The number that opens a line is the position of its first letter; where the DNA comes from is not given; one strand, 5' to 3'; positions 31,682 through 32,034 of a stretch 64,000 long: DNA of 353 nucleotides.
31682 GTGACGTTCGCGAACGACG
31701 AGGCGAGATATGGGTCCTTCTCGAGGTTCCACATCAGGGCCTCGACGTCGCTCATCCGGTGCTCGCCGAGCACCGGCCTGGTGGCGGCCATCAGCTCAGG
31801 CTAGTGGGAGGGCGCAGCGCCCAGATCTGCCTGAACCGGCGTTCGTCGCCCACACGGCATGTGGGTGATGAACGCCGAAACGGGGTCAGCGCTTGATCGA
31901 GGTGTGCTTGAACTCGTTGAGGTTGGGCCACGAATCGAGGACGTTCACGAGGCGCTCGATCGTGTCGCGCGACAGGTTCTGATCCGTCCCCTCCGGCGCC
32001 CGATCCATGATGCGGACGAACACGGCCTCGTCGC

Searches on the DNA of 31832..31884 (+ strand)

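Call 22: build_rna_model(alignment_id=A2, structure=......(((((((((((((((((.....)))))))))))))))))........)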
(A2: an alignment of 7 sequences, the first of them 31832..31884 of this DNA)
Model R1 built from alignment A2 (7 sequences, 53 columns); structure: as given.
model positions 53; base pairs 17; branch points 0; effective number of sequences 3.88; information 1.047 bits per position. Calibrated on 0.2 Mb of random sequence (short: E-values are rough).
structure used (alignment columns):
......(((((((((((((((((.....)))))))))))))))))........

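Call 23: search_with_rna_model(model_id=R1, source=window, filters=off, max_evalue=10)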
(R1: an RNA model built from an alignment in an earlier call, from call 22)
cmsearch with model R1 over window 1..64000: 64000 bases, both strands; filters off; matches with E-value up to 10: 45.
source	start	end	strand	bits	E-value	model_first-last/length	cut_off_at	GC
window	31832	31884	+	75.3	6.5e-20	1-53/53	no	0.64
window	52399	52451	+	74.5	1.1e-19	1-53/53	no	0.64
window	31834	31882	-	42.6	2.5e-10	1-53/53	no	0.63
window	52397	52449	-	37.1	1e-08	1-53/53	no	0.64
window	58631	58684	+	19.9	0.0012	1-53/53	no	0.67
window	44855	44906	-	15.2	0.028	1-53/53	no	0.69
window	4877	4910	+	13.3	0.1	1-53/53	no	0.59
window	186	228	-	13.2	0.11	1-53/53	no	0.72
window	63884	63923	-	12.4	0.19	1-53/53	no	0.7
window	184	226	+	12.4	0.19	1-53/53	no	0.72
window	58628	58682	-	12.1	0.24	1-53/53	no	0.65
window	33508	33546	-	10.3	0.76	1-53/53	no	0.67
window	37350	37409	-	10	0.95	1-53/53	no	0.68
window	62594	62625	+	10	0.96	1-53/53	no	0.75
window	63333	63365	-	9.2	1.6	1-53/53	no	0.73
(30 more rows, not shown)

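Call 30: search_with_rna_model(model_id=R1, sources=[L001, L002, L018, L025, L029, L008, L012, L020, L021, L031, L033], filters=off, max_evalue=1)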
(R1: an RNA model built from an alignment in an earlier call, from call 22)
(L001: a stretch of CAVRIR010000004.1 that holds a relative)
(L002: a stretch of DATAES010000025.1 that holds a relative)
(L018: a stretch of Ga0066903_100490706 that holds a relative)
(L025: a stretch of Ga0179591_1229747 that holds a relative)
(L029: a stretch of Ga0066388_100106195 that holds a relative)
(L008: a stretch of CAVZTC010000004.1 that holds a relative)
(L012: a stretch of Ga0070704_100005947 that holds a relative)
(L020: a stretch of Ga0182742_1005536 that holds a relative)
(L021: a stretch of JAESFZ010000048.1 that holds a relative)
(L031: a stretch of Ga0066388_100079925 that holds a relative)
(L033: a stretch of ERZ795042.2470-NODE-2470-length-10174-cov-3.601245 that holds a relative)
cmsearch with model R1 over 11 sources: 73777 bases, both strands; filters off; matches with E-value up to 1: 30.
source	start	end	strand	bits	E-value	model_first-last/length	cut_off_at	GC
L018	1107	1159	-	78.6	8.1e-21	1-53/53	no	0.64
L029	3019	3071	+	76.2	4e-20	1-53/53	no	0.58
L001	4060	4112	+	70.9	1.5e-18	1-53/53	no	0.62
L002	2333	2385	+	70.5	1.8e-18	1-53/53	no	0.58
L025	2612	2664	-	67.1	1.9e-17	1-53/53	no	0.58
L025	1644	1695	+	59.5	3.2e-15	1-53/53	no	0.62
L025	1642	1694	-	54.4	9.9e-14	1-53/53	no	0.62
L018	1109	1161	+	52.8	3e-13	1-53/53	no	0.66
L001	4059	4110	-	51.3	8.3e-13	1-53/53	no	0.63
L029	3017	3069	-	49.1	3.6e-12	1-53/53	no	0.58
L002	2331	2383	-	45.2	5.3e-11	1-53/53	no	0.58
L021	8180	8226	-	26.7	1.4e-05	1-53/53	no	0.68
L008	104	128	+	23.1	0.00016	14-38/53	no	0.68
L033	2983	3024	+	22.4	0.00026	1-53/53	no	0.69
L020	8185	8224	+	15.2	0.033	1-53/53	no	0.75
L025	2621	2657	+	14.7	0.046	8-44/53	no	0.65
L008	4915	4955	+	13.9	0.081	1-53/53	no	0.66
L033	984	1030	+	13.8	0.085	1-53/53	no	0.68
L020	1060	1100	-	13.5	0.1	1-53/53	no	0.68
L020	6561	6590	+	12.8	0.17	1-53/53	no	0.67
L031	2660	2686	-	12.7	0.18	1-53/53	no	0.59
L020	9899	9931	+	12.5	0.2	1-53/53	no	0.67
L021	2843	2874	-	12.2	0.25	1-53/53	no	0.75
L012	2632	2680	-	11.5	0.41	1-53/53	no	0.55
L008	108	124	-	11.4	0.44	18-34/53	no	0.71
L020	6708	6731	+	11.2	0.48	1-53/53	no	0.54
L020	763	791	-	10.9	0.59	1-53/53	no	0.72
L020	2909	2955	+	10.7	0.68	1-53/53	no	0.74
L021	1526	1558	-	10.5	0.8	1-53/53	no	0.61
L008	5258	5281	+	10.4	0.82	1-53/53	no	0.71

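Call 35: search_with_rna_model(model_id=R1, sources=[L034, L035, L036, L037, L038], filters=off, max_evalue=0.1)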
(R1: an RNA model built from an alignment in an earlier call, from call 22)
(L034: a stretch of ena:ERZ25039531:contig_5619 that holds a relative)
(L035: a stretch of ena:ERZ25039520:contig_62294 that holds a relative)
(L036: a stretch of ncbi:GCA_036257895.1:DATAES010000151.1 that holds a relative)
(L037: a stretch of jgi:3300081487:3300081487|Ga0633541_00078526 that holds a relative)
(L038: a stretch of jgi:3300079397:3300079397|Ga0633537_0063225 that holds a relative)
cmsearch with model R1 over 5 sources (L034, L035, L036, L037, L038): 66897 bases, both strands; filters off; matches with E-value up to 0.1: 2.
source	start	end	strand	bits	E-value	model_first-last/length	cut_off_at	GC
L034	10611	10663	-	53.9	1.3e-13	1-53/53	no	0.62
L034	10613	10659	+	33.1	1.6e-07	1-53/53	no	0.64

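Call 44: search_with_rna_model(model_id=R1, sources=[L039, L040], filters=off, max_evalue=1)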
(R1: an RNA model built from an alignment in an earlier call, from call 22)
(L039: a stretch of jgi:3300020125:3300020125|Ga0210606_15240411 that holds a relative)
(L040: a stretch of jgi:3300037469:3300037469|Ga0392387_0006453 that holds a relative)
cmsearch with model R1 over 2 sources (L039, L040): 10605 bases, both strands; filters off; matches with E-value up to 1: 6.
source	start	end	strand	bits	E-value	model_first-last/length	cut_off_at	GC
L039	1118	1170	-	74.5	1.8e-20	1-53/53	no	0.64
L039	1120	1172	+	37.1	1.7e-09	1-53/53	no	0.64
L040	6814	6866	-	23.6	1.6e-05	1-53/53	no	0.57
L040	1864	1916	-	20.3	0.00015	1-53/53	no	0.6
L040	6816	6868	+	19.9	0.0002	1-53/53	no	0.55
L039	1179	1222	-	10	0.15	1-53/53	no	0.73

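Call 52: search_with_rna_model(model_id=R1, sources=[L041, L042, L043, L044], filters=off, max_evalue=1)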
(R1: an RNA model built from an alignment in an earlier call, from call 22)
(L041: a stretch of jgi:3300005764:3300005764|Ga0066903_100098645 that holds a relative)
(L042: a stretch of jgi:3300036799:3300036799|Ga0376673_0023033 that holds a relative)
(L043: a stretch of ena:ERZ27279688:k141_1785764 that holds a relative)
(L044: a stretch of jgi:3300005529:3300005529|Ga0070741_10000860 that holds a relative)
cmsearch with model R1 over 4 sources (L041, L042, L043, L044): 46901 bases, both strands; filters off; matches with E-value up to 1: 22.
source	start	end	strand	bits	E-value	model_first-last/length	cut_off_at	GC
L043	15923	15975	-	32.1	2.3e-07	1-53/53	no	0.6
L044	15923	15975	-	32.1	2.3e-07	1-53/53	no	0.6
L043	15925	15977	+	29.1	1.7e-06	1-53/53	no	0.58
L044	15925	15977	+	29.1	1.7e-06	1-53/53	no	0.58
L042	3758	3810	+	14.3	0.038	1-53/53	no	0.62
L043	8378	8436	+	13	0.092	7-46/53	no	0.66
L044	8378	8436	+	13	0.092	7-46/53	no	0.66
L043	2274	2298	+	12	0.18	1-53/53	no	0.76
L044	2274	2298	+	12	0.18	1-53/53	no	0.76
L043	9706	9731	-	11.2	0.3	1-53/53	no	0.81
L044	9706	9731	-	11.2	0.3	1-53/53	no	0.81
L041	89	124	+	11.1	0.34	1-53/53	no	0.75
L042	2844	2875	-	10.6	0.48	1-53/53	no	0.75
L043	4676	4734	-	10.3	0.58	1-53/53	no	0.69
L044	4676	4734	-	10.3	0.58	1-53/53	no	0.69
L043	17755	17799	-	10.1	0.67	1-53/53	no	0.8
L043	1453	1488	+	10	0.71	1-53/53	no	0.75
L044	1453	1488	+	10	0.71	1-53/53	no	0.75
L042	3756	3808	-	9.9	0.74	1-53/53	no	0.66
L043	4938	4961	+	9.8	0.82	7-46/53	no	0.75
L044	4938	4961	+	9.8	0.82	7-46/53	no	0.75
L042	1864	1902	-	9.8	0.82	1-53/53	no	0.67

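Call 72: build_rna_model(alignment_id=A6, structure=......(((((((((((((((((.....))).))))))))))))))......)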
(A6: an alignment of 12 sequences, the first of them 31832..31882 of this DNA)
Model R2 built from alignment A6 (12 sequences, 52 columns); structure: as given.
model positions 51; base pairs 17; branch points 0; effective number of sequences 12; information 1.069 bits per position. Calibrated on 0.2 Mb of random sequence (short: E-values are rough).
structure used (alignment columns):
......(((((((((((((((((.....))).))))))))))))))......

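Call 73: search_with_rna_model(model_id=R2, source=window, filters=off, max_evalue=1)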
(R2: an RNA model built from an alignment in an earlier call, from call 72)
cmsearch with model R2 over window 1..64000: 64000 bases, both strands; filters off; matches with E-value up to 1: 9.
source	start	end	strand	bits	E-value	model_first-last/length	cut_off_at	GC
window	31832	31882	+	70.4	2.7e-16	1-51/51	no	0.63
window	52399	52449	+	69.4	4.9e-16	1-51/51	no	0.65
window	58631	58682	+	49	1.1e-10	1-51/51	no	0.65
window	31836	31882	-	44.6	1.4e-09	1-51/51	no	0.66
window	52403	52449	-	33.2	1.4e-06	1-51/51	no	0.66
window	58630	58682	-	21.5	0.0015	1-51/51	no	0.66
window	4877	4909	+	12.5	0.34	1-51/51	no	0.61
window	23975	24001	+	11.9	0.48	1-51/51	no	0.78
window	190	222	+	11.9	0.5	7-45/51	no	0.64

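Call 74: search_with_rna_model(model_id=R2, sources=[L001, L002, L034, L035, L036, L040, L041, L042, L043], filters=default, max_evalue=1)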
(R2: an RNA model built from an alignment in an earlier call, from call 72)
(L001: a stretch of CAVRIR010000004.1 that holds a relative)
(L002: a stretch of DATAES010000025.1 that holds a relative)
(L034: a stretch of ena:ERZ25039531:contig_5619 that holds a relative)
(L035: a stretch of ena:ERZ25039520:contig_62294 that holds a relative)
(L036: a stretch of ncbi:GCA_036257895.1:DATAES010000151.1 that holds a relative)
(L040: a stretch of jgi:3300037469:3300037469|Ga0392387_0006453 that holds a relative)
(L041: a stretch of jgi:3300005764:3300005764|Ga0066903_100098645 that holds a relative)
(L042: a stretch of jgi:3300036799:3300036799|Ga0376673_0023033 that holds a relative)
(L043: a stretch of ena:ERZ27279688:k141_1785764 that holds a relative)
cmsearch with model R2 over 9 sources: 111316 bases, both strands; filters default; matches with E-value up to 1: 11.
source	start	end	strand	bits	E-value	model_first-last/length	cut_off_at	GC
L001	4060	4110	+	66.7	4.4e-15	1-51/51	no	0.63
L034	10613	10663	-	64.3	1.8e-14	1-51/51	no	0.61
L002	2333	2383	+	62.9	4.3e-14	1-51/51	no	0.59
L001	4060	4110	-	60.4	1.9e-13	1-51/51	no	0.63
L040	1866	1916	-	59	4.3e-13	1-51/51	no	0.61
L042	363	412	-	49.2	1.6e-10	1-51/51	no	0.72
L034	10619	10657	+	38.9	7.8e-08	7-45/51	no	0.69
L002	2333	2383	-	36.7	2.9e-07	1-51/51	no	0.59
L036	1030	1059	+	12.1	0.77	12-40/51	no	0.77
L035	8578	8619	-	12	0.79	8-44/51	no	0.69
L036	11725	11795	+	12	0.83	1-51/51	no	0.73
